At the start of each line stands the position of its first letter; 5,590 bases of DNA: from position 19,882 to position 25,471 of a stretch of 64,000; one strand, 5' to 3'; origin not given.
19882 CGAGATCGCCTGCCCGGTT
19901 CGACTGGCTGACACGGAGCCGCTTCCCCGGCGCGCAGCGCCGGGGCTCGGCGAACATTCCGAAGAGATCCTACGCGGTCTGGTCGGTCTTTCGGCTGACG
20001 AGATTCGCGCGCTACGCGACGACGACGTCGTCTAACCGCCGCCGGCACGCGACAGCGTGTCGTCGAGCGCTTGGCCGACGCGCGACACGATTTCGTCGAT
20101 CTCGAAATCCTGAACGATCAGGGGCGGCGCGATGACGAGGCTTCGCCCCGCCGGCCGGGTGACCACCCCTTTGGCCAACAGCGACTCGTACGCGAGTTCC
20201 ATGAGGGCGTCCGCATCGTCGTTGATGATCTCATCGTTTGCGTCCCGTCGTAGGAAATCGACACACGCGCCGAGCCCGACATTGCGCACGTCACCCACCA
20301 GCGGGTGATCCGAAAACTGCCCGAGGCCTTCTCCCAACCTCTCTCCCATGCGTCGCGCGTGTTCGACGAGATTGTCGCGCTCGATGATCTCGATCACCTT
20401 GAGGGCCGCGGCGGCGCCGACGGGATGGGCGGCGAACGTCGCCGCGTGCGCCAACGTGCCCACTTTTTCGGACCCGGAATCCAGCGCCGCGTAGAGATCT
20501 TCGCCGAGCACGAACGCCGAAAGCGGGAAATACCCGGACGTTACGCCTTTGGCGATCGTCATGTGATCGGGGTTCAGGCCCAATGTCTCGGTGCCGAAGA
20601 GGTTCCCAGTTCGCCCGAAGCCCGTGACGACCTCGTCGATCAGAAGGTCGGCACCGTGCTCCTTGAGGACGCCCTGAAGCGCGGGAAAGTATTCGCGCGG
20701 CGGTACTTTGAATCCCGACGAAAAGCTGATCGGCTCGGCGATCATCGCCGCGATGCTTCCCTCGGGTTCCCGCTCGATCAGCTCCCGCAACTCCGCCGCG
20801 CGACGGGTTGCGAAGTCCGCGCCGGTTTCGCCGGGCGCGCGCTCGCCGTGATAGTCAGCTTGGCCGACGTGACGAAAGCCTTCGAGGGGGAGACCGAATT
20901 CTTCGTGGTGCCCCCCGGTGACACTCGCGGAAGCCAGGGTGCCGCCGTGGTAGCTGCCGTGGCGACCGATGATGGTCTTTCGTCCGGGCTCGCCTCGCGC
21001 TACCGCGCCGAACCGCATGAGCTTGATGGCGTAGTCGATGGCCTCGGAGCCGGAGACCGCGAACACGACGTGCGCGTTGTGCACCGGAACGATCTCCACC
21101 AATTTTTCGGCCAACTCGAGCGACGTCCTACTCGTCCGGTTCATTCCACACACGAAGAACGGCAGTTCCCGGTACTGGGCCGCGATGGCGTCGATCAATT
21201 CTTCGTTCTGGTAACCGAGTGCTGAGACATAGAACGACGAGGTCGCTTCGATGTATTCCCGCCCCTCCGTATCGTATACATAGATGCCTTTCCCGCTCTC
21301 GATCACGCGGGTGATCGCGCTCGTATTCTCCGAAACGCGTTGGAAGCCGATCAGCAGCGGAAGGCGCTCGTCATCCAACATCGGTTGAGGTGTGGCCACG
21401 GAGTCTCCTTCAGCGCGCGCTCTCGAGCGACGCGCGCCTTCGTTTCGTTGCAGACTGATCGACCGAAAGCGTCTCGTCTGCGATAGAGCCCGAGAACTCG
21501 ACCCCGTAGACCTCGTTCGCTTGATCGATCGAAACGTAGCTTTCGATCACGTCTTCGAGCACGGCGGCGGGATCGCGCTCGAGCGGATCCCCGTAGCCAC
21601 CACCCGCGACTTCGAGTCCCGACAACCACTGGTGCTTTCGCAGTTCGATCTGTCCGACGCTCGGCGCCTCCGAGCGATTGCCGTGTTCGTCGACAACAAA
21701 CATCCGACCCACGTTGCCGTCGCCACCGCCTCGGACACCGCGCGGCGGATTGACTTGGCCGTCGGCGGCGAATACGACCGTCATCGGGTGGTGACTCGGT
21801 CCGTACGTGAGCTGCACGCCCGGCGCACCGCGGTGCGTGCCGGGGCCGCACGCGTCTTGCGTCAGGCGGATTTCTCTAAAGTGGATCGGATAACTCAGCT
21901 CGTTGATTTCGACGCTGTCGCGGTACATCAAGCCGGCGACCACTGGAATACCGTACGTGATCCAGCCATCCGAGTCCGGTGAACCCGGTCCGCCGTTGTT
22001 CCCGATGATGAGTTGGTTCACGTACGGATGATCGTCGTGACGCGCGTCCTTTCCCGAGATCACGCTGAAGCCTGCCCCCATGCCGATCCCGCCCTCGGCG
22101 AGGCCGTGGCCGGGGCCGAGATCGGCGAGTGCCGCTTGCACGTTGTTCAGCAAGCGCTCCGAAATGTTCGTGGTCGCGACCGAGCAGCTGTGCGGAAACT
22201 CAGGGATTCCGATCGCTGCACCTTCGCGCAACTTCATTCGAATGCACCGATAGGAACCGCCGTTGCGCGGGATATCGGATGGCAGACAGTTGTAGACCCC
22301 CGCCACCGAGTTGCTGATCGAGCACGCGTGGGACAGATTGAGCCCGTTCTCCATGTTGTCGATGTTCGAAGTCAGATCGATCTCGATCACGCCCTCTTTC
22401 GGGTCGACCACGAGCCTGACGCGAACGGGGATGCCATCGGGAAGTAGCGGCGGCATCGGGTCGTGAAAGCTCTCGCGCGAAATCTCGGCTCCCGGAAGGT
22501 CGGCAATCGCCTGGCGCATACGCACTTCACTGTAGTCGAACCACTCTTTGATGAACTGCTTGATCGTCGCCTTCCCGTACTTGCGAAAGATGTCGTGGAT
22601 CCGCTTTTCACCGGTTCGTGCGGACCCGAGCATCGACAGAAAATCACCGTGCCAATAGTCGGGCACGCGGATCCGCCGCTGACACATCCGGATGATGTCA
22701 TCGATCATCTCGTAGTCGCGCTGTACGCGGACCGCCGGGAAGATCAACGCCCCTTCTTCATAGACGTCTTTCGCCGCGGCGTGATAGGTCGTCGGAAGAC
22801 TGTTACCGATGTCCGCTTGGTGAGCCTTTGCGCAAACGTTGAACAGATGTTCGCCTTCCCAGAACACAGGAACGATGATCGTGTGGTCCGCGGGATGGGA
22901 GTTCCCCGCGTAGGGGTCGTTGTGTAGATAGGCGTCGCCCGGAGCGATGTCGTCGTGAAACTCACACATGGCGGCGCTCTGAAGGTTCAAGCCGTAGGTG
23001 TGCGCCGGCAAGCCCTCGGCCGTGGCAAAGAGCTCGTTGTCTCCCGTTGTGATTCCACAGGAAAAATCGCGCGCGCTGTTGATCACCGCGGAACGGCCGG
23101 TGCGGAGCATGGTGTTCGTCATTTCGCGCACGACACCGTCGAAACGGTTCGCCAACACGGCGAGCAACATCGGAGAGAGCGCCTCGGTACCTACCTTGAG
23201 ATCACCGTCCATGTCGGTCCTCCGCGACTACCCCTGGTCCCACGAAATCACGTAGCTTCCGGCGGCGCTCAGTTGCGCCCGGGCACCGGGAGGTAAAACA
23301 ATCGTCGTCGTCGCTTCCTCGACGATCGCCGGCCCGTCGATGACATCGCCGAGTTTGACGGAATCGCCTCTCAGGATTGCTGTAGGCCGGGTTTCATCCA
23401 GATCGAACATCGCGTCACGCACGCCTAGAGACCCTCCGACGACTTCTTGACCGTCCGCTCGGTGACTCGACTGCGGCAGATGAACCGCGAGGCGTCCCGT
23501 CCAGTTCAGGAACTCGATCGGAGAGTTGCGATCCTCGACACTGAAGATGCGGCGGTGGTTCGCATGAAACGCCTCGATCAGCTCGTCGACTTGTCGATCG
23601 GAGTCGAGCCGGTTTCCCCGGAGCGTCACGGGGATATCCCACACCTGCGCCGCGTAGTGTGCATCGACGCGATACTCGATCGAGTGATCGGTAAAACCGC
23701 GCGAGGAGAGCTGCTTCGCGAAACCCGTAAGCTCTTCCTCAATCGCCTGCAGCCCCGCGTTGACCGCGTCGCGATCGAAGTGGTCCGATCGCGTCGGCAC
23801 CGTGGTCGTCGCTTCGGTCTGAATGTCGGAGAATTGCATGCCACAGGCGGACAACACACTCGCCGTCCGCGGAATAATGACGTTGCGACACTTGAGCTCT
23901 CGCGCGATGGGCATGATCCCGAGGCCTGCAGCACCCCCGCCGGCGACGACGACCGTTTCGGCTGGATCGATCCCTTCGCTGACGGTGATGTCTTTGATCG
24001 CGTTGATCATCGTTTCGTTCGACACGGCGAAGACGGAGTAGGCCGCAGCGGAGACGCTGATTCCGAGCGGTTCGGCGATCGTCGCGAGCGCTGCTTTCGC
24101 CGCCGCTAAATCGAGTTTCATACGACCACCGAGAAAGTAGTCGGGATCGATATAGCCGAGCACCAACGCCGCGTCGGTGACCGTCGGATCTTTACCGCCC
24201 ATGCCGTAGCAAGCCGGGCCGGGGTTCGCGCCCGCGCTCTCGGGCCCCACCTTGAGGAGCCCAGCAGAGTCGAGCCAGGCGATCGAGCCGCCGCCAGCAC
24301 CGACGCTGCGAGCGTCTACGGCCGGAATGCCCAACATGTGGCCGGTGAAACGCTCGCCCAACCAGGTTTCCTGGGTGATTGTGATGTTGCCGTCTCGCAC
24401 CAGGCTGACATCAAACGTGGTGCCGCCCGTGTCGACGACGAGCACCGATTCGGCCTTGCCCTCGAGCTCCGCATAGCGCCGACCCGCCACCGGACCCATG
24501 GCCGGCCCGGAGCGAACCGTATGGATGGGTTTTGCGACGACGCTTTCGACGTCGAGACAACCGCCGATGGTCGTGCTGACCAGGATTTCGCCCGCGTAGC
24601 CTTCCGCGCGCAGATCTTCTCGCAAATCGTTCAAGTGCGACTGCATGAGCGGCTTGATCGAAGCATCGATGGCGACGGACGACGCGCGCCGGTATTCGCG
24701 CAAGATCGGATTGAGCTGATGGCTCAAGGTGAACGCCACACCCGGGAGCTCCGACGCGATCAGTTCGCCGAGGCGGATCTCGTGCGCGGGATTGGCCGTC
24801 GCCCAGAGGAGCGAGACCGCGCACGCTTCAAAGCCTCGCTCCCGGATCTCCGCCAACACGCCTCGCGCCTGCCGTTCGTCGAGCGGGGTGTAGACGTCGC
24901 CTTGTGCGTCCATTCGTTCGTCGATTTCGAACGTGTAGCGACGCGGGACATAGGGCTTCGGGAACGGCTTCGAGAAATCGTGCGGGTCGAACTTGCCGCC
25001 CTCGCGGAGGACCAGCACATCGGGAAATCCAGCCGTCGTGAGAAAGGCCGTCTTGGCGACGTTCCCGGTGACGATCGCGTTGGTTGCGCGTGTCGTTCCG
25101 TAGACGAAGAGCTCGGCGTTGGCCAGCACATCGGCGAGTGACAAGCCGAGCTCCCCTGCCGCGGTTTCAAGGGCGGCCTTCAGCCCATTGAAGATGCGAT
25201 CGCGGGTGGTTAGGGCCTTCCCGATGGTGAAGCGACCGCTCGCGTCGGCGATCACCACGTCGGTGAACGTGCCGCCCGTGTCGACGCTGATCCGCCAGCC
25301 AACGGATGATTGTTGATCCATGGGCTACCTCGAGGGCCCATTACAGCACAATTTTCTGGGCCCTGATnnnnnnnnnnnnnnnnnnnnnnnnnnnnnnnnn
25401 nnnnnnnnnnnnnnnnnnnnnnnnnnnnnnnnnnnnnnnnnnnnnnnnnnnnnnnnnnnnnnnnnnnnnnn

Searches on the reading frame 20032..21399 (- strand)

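Call 39: search_protein_families(library=pfam, proteins=[window:20032-21399:-], max_evalue=0.00001)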
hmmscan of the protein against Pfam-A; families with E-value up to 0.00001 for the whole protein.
window:20032-21399:- (455 aa): 1 family
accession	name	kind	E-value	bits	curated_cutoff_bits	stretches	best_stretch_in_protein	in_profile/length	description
PF00202.27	Aminotran_3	-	3.8e-82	276.6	30.5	1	25-445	5-403/403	Aminotransferase class-III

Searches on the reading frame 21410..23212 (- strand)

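Call 39: search_protein_families(library=pfam, proteins=[window:21410-23212:-], max_evalue=0.00001)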
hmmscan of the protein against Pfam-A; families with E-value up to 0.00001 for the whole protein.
window:21410-23212:- (600 aa): 1 family
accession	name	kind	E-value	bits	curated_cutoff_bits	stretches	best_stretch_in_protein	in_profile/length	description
PF02538.19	Hydantoinase_B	-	3.9e-120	402.2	26.8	1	14-543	2-519/519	Hydantoinase B/oxoprolinase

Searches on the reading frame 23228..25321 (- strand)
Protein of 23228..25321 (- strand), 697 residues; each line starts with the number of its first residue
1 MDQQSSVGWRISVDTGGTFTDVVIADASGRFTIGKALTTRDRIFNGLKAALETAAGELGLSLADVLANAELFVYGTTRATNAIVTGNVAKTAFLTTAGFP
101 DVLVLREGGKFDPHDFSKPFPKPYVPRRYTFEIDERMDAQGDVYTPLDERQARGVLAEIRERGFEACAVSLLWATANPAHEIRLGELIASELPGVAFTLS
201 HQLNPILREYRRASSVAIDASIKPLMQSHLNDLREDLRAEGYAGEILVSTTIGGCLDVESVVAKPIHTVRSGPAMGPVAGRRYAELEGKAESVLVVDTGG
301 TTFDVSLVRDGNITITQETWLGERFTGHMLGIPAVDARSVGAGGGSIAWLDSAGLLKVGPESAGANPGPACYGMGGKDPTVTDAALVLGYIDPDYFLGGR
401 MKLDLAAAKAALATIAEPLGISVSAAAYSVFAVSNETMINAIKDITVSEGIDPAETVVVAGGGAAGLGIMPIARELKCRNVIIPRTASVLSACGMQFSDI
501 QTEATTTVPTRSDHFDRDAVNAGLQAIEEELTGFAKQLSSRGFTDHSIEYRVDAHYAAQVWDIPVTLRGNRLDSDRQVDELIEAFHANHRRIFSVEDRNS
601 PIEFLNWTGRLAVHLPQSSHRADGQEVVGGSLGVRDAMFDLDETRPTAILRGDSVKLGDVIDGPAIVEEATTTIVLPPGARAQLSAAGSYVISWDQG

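Call 39: search_protein_families(library=pfam, proteins=[window:23228-25321:-], max_evalue=0.00001)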
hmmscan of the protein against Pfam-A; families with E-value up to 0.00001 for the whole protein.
window:23228-25321:- (697 aa): 3 families
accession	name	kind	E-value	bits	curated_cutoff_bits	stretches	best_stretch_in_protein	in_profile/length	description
PF01968.24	Hydantoinase_A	-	3.4e-76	256.7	22.9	1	212-503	1-290/291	Hydantoinase/oxoprolinase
PF05378.19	Hydant_A_N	-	2.5e-42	145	25.2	1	10-191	1-175/176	Hydantoinase/oxoprolinase N-terminal region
PF19278.4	Hydant_A_C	-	8.2e-10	38.8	21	1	519-684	9-182/193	Hydantoinase/oxoprolinase C-terminal domain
